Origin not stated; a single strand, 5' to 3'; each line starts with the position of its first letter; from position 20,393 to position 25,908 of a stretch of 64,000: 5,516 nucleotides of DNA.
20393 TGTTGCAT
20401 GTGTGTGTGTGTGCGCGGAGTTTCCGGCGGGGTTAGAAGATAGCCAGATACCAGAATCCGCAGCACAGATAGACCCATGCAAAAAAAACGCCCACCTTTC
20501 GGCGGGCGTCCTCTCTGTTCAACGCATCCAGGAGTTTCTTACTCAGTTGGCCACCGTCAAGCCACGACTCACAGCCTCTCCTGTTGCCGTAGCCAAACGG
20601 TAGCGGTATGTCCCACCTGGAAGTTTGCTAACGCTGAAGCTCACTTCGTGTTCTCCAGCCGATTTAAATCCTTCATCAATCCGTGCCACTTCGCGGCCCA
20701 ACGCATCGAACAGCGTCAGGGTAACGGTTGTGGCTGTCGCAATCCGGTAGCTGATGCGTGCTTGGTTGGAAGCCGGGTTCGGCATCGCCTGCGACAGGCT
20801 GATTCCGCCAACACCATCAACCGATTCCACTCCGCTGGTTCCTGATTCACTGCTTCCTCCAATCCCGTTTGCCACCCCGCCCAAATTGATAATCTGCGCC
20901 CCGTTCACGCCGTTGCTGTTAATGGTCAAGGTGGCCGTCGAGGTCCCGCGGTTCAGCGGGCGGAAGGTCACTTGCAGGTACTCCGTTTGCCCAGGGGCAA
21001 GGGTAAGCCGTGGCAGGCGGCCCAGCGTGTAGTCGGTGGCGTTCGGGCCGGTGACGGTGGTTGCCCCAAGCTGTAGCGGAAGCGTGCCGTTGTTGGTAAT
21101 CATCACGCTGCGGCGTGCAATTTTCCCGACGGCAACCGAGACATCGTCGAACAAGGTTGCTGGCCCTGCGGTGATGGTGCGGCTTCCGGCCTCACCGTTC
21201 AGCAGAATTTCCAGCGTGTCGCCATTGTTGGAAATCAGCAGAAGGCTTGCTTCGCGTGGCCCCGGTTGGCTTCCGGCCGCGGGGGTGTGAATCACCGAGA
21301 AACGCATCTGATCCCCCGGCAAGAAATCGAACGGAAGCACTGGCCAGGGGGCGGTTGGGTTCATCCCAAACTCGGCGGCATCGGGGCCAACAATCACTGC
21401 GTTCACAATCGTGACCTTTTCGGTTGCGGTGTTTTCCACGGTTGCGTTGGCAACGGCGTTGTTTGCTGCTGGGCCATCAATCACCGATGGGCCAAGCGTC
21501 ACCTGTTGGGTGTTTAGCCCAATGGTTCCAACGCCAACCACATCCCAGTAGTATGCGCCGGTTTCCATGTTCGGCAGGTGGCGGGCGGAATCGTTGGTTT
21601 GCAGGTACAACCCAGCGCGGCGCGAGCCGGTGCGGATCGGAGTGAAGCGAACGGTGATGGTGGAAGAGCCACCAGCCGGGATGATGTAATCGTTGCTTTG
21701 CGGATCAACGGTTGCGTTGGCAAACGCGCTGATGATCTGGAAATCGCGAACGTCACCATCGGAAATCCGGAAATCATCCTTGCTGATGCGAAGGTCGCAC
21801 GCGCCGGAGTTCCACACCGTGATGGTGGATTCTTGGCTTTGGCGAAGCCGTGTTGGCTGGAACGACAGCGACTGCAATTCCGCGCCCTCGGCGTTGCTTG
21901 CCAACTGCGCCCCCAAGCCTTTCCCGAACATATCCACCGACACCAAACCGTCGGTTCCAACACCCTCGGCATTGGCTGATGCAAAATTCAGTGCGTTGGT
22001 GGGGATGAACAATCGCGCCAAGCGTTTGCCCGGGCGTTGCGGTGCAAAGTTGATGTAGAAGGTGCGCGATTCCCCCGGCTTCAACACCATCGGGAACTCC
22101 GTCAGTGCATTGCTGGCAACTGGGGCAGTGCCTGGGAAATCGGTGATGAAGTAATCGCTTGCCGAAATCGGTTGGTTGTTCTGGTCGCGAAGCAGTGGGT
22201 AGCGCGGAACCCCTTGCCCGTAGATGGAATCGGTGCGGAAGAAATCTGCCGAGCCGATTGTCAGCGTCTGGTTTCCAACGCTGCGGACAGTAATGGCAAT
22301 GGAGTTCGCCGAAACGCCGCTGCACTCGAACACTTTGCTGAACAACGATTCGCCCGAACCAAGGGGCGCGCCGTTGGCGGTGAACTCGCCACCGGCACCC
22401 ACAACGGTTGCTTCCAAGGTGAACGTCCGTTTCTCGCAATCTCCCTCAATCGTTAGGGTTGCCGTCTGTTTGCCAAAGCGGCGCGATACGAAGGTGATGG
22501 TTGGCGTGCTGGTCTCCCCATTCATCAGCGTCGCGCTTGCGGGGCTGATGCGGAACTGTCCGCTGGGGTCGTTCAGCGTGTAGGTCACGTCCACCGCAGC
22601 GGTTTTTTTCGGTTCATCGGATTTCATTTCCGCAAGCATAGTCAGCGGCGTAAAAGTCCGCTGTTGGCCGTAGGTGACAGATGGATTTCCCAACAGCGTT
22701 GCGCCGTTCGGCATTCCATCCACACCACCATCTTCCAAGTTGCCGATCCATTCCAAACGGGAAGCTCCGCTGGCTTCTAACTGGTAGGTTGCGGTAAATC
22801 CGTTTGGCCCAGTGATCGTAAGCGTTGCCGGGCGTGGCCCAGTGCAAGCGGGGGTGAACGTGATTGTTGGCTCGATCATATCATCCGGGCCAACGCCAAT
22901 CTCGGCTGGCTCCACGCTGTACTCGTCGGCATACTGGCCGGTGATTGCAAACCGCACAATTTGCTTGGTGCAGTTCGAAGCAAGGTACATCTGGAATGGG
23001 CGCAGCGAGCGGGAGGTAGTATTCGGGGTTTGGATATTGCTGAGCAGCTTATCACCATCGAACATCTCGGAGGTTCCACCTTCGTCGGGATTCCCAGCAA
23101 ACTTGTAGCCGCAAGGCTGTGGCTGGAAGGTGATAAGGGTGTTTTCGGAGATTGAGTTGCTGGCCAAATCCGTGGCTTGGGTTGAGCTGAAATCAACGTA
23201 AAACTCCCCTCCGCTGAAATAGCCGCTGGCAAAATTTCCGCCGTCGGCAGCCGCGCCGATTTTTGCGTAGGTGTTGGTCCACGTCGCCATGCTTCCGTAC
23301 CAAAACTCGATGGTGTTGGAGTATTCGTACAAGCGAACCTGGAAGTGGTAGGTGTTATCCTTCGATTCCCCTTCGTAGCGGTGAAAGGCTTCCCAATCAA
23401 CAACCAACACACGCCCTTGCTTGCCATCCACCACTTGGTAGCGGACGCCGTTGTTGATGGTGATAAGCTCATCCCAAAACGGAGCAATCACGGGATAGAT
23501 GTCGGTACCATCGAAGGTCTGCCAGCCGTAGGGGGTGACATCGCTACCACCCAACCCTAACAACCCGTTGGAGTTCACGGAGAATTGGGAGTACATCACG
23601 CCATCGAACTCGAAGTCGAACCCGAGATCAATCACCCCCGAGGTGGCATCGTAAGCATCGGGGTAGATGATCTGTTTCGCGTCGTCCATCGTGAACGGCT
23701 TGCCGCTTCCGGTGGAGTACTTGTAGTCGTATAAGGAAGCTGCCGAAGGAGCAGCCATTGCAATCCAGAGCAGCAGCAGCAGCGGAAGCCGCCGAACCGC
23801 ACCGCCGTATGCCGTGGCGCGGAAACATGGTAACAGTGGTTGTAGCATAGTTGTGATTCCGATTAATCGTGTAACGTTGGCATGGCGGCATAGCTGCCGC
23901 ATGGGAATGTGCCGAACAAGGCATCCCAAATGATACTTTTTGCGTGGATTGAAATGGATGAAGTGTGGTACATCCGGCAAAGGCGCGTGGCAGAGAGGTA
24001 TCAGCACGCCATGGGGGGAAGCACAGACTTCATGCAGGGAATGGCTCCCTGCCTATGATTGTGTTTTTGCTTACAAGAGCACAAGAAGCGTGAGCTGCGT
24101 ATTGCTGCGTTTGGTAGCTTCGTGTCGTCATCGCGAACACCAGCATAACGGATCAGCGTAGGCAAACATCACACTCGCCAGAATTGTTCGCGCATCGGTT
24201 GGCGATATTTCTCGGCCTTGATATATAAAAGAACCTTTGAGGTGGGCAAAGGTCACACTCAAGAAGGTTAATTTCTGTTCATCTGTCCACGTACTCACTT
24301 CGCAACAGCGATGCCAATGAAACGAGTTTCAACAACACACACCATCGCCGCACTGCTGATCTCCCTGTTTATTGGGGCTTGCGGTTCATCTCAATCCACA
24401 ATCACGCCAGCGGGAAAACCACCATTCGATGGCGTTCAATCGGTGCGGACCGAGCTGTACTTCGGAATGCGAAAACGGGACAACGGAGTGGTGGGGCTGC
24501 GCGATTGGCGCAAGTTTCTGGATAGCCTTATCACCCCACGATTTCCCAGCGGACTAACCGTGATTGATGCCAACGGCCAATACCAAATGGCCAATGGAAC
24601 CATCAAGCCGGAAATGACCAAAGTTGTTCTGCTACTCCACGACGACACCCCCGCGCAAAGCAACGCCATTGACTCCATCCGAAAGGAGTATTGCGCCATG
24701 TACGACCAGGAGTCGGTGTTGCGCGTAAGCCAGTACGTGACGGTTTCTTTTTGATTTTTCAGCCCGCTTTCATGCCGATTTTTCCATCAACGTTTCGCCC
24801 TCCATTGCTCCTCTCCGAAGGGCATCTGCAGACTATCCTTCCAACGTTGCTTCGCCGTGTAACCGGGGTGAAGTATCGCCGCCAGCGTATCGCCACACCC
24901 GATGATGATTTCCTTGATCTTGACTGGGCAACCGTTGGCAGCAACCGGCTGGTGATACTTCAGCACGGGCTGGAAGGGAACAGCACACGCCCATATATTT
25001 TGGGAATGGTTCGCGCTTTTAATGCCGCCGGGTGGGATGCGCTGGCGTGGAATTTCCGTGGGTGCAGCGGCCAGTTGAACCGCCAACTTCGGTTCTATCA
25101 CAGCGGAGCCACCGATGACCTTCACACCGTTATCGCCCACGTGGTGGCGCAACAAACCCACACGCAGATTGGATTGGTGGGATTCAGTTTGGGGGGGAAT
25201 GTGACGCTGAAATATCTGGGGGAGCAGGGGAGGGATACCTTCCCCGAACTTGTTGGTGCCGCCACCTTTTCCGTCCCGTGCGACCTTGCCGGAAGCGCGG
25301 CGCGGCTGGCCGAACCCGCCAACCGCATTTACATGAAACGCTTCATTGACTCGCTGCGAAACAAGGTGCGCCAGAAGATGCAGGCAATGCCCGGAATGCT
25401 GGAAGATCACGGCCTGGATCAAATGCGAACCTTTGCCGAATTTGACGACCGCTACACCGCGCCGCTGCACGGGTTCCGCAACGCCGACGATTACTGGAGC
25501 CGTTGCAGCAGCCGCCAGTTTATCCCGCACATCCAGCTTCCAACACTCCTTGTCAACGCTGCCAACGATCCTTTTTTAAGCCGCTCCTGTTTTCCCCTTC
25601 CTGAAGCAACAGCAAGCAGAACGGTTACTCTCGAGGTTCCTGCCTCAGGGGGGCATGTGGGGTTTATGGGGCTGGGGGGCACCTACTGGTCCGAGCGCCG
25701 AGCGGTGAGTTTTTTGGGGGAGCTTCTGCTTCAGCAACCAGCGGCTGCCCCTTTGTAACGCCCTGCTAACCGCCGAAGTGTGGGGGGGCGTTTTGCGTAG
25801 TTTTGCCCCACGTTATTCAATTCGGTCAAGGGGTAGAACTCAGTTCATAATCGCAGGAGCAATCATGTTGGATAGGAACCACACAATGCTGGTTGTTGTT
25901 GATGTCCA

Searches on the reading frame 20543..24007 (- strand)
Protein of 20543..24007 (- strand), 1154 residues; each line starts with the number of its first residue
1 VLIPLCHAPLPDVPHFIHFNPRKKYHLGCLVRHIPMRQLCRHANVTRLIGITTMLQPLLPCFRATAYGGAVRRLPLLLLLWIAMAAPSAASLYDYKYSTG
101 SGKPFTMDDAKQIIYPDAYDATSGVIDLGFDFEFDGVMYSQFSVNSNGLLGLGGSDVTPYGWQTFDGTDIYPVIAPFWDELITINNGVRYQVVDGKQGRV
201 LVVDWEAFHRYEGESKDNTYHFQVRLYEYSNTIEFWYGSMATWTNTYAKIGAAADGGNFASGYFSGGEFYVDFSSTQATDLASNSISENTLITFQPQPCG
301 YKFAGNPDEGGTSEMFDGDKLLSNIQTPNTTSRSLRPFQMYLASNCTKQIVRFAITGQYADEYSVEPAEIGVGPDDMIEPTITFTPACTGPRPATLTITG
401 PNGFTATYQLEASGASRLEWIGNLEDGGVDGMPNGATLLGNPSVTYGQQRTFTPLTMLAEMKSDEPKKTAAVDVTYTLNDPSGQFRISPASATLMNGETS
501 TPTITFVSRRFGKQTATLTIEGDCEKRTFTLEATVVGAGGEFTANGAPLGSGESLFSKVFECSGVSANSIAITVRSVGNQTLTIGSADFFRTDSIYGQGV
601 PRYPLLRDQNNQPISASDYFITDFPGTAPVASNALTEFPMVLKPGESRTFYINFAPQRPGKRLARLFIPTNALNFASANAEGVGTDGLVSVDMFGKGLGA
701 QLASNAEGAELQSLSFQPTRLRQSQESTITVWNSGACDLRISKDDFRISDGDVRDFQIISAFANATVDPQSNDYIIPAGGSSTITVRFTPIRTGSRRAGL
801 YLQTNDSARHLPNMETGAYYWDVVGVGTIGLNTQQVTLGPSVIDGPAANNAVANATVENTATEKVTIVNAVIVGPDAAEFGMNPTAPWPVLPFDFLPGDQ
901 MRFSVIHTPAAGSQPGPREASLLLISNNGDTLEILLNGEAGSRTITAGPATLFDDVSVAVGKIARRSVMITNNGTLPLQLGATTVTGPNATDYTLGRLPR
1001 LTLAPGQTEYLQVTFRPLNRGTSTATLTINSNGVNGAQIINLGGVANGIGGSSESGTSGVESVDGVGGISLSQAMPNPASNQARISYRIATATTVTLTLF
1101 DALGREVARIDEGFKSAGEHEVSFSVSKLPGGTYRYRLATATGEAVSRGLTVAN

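Call 38: search_protein_families(library=pfam, proteins=[window:20543-24007:-], max_evalue=0.00001)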
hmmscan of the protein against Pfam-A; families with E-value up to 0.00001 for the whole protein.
window:20543-24007:- (1154 aa): 8 families
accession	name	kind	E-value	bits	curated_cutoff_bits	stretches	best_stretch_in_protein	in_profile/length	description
PF15780.11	ASH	-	3.4e-24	85.3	27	1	957-1038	18-97/98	Abnormal spindle-like microcephaly-assoc'd, ASPM-SPD-2-Hydin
PF22544.2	HYDIN_VesB_CFA65-like_Ig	-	2.8e-20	72.8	25.5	0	958-1037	15-91/100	HYDIN/CFA65/VesB-like, Ig-like domain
PF22073.2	Cep192_D4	-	8.2e-18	65.1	35.5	0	957-1044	15-109/112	Cep192 domain 4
PF22067.2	Cep192_D3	-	5.5e-13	49.3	27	0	958-1029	13-82/99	Cep192 domain 3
PF24507.1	Ig_CFAP65_4th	-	9e-12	45.7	27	0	471-519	9-59/76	CFAP65, fourth Ig-like domain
PF07610.17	DUF1573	-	3.1e-08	34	26.1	0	961-1044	16-96/98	Protein of unknown function (DUF1573)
PF12371.14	TMEM131_like_N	-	7.5e-08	32.9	28.8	0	959-1030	14-83/84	Transmembrane protein 131-like N-terminal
PF18962.6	Por_Secre_tail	-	2.8e-06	28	27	1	1076-1146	3-70/75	Secretion system C-terminal sorting domain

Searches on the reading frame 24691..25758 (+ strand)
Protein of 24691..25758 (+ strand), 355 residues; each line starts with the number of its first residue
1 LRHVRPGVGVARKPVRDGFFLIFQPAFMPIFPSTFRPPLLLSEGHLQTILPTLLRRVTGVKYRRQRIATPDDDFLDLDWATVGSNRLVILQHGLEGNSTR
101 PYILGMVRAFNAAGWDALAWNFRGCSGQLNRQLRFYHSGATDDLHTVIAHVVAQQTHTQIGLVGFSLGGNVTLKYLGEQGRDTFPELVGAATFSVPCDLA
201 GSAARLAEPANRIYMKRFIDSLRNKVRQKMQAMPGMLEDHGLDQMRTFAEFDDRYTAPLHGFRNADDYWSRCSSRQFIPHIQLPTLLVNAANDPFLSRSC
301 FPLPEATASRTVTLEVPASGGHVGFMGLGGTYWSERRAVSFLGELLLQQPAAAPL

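Call 38: search_protein_families(library=pfam, proteins=[window:24691-25758:+], max_evalue=0.00001)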
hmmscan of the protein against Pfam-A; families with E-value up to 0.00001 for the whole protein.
window:24691-25758:+ (355 aa): 3 families
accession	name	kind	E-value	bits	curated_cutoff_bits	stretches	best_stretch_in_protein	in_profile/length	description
PF00561.26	Abhydrolase_1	-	1.2e-13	51.7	25.8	1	87-326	2-242/245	alpha/beta hydrolase fold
PF12146.15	Hydrolase_4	-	3.9e-10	39.9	27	1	86-205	5-118/239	Serine aminopeptidase, S33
PF12697.13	Abhydrolase_6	-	6.1e-07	30.8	26.3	1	108-325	21-207/217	Alpha/beta hydrolase family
